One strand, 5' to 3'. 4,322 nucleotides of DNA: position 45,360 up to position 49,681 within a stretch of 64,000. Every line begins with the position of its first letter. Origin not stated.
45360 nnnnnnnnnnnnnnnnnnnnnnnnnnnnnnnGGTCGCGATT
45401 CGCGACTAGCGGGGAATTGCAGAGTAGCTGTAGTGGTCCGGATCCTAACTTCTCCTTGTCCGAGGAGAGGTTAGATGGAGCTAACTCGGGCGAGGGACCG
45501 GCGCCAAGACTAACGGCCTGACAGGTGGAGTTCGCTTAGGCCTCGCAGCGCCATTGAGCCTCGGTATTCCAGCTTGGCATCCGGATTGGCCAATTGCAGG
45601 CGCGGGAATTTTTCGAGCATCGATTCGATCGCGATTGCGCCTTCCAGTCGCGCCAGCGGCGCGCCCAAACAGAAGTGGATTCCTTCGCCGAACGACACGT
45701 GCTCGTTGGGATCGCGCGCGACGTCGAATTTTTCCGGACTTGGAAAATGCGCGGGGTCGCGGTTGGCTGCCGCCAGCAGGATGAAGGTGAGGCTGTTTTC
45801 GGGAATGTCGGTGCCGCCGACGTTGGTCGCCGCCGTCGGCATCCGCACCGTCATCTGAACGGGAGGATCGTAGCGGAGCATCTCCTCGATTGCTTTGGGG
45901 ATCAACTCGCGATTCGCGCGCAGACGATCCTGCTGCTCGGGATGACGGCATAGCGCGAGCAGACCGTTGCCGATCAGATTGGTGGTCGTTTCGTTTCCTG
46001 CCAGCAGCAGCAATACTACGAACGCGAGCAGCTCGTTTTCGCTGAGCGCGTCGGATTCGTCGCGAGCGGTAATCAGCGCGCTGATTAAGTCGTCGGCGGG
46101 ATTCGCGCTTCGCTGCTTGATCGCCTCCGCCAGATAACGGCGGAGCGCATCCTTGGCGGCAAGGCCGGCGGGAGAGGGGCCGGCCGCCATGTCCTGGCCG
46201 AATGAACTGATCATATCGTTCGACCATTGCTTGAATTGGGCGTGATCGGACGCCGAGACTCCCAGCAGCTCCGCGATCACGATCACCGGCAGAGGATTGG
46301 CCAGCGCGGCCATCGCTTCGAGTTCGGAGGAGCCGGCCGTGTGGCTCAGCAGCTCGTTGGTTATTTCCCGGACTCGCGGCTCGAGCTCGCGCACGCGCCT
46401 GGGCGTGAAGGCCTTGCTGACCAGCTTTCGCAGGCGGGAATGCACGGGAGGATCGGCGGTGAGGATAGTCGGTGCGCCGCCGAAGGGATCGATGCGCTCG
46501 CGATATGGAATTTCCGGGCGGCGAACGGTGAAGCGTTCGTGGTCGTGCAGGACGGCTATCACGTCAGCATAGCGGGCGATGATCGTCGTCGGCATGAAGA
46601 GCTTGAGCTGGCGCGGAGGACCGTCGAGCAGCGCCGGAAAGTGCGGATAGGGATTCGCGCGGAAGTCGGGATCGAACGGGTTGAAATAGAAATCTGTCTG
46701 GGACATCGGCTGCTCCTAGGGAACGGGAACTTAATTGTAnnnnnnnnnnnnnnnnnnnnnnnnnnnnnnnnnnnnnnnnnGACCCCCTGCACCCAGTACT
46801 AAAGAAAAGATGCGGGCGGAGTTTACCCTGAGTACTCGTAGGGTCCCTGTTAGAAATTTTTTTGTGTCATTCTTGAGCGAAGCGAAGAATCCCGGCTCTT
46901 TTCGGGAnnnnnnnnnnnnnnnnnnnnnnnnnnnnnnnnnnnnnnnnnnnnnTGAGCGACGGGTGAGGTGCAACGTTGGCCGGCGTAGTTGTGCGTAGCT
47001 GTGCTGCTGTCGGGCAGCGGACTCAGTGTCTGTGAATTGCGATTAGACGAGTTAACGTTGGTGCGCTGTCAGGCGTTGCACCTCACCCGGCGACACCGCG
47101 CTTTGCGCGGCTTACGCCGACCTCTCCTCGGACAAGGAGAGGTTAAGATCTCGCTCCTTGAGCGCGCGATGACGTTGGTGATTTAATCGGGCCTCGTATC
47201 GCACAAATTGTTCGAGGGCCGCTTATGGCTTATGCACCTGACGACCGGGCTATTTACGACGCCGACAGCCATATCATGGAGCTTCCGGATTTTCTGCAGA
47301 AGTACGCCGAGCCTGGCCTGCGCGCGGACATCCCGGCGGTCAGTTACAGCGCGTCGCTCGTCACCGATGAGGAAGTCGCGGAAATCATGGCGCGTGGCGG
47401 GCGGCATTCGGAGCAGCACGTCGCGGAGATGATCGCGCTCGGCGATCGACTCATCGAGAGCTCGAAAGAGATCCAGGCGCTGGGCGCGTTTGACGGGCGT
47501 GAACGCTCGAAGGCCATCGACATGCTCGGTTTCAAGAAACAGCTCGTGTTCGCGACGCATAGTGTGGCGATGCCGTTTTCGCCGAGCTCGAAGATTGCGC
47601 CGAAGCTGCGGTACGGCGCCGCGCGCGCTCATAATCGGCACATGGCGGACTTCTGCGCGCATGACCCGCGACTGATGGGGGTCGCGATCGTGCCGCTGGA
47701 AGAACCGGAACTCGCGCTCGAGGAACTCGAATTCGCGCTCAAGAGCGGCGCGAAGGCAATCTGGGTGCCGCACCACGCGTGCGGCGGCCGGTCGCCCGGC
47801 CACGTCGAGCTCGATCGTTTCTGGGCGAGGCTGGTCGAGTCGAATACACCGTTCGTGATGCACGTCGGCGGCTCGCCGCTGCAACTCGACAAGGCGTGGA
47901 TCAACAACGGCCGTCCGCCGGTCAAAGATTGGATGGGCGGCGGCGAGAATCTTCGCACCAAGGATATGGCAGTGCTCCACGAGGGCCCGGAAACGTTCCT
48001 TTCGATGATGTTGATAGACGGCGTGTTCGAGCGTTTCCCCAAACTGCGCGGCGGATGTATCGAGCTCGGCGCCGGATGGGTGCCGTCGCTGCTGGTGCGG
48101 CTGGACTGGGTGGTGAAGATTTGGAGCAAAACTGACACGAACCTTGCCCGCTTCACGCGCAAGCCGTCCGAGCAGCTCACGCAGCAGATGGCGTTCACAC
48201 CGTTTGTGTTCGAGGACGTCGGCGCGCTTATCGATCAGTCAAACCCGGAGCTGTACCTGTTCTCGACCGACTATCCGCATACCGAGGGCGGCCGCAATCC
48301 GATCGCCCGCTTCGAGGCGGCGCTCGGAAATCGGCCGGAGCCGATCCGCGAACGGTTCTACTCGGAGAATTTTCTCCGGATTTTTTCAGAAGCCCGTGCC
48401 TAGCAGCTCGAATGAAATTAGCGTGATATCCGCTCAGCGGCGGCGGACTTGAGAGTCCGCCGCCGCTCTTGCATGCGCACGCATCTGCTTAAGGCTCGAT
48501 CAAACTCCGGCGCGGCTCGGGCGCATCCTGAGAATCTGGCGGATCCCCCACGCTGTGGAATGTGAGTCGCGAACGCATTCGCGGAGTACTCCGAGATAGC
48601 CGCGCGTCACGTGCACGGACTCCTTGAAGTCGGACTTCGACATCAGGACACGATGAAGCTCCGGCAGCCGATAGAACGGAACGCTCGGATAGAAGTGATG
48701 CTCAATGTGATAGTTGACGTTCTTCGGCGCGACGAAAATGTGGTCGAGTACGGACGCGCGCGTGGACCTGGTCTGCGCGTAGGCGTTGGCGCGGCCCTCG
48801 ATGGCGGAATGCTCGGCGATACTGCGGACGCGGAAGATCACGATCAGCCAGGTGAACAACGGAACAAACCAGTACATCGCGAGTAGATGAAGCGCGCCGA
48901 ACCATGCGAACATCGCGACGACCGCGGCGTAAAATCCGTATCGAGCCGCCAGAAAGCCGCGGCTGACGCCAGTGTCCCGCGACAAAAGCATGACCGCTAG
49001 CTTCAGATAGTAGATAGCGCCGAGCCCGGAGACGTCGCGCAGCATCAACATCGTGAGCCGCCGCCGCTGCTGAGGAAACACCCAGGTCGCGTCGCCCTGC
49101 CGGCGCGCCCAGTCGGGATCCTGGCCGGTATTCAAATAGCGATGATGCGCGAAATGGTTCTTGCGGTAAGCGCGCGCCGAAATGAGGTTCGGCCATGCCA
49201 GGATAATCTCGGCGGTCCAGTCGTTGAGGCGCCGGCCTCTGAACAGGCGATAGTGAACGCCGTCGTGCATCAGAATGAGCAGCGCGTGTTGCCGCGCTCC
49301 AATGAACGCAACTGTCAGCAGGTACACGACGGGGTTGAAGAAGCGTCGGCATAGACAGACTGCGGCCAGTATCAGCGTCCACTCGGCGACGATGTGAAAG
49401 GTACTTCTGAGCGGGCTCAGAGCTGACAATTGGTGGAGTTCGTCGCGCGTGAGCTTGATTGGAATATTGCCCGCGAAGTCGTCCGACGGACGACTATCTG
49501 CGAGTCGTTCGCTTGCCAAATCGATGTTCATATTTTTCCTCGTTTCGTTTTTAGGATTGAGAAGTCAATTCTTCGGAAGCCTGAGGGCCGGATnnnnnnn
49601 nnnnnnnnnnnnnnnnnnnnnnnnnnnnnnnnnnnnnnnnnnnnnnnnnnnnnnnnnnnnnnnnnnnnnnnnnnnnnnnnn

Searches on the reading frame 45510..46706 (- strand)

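Call 64: search_protein_families(library=ncbifam, proteins=[window:45510-46706:-], max_evalue=0.01)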
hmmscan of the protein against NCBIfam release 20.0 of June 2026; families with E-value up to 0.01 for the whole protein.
window:45510-46706:- (398 aa): 10 families
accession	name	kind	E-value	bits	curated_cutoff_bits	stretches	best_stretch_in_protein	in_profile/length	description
NF041177.1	Cyp119_Thmprot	equivalog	6e-68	229.3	680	1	80-373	67-346/368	cytochrome P450 Cyp119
TIGR04538.1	P450_cycloAA_1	subfamily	6.3e-57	193.2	500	1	11-380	3-379/395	cytochrome P450, cyclodipeptide synthase-associated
NF045816.1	PentlenlactSyn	equivalog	2e-49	168.4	700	1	87-393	89-392/396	pentalenolactone synthase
TIGR04515.1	P450_rel_GT_act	subfamily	1.4e-47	162.9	343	1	50-375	62-367/386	P450-derived glycosyltransferase activator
NF041802.1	P450_SolI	exception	1.1e-36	126.3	850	1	81-374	109-402/424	solanimycin biosynthesis cytochrome P450 SolI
TIGR04458.1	CYP450_TxtE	equivalog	5.4e-36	124.1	500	1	12-382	6-393/403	4-nitrotryptophan synthase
NF050147.1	aminopyruv_ApyO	equivalog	3e-20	72.3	525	1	87-354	86-380/444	RiPP biosynthesis cytochrome P450 ApyO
NF051859.1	AlbFlvMonOxTrpSyn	equivalog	2.6e-15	56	700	1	80-332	99-383/457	bifunctional albaflavenone monooxygenase/terpene synthase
NF045812.1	PentlenOxigase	equivalog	1.2e-14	54.1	800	1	198-377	213-417/444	pentalenene oxygenase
NF053744.1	FAProxCypCBc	equivalog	6.7e-07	28.2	600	1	40-331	45-338/416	CYP152 family fatty-acid peroxygenase CypC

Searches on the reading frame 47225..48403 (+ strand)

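Call 3: search_protein_families(library=pfam, proteins=[window:47225-48403:+], max_evalue=0.1)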
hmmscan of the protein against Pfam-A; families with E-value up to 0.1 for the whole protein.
window:47225-48403:+ (392 aa): 1 family
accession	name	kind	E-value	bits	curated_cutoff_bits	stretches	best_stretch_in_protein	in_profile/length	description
PF04909.20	Amidohydro_2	-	9e-19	68.8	26.4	1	132-386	62-286/289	Amidohydrolase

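Call 64: search_protein_families(library=ncbifam, proteins=[window:47225-48403:+], max_evalue=0.01)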
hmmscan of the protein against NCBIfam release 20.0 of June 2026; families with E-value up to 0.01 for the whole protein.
window:47225-48403:+ (392 aa): 0 families

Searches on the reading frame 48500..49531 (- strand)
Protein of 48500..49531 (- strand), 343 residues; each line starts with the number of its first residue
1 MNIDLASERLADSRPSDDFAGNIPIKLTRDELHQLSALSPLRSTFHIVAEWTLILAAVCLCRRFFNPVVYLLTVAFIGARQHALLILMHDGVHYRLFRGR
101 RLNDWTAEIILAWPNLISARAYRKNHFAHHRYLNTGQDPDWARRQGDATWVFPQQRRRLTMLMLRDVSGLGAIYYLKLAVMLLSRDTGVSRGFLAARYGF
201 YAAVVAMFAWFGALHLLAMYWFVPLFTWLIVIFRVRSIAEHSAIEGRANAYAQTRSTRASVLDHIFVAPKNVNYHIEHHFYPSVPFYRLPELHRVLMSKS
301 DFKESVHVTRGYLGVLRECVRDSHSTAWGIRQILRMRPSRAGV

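Call 3: search_protein_families(library=pfam, proteins=[window:48500-49531:-], max_evalue=0.1)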
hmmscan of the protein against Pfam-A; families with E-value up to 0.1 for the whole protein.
window:48500-49531:- (343 aa): 1 family
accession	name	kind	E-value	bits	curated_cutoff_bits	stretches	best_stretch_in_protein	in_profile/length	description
PF00487.30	FA_desaturase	-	7.4e-40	137.8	29.7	1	68-299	4-241/253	Fatty acid desaturase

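Call 45: search_protein_families(library=padloc, proteins=[window:48500-49531:-], max_evalue=0.01)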
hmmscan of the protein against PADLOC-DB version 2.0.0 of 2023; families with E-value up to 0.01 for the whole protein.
window:48500-49531:- (343 aa): 0 families

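Call 64: search_protein_families(library=ncbifam, proteins=[window:48500-49531:-], max_evalue=0.01)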
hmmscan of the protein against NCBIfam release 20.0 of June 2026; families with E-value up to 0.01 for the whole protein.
window:48500-49531:- (343 aa): 4 families
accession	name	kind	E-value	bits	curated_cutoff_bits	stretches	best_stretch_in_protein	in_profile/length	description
NF041365.1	GntB_guanitoxin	equivalog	8.1e-33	114.1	380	1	30-305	11-287/308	guanitoxin biosynthesis L-arginine gamma (S) hydroxylase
NF045690.1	BCarotKetCrtW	equivalog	1.1e-12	47.9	350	2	217-295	175-252/257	beta-carotene ketolase CrtW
NF052548.1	FAdesatDesABac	equivalog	0.00016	20.9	500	0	82-131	66-114/328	Delta(5) desaturase DesA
NF045688.1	BCarotHydoxCrtR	equivalog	0.0034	16.5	475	0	86-305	67-265/297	beta-carotene hydroxylase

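Call 65: search_solved_structures(query=window:48500-49531:-, max_evalue=0.01)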
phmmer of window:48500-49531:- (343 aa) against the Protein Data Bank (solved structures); distinct sequences matched with E-value up to 0.01: 0.
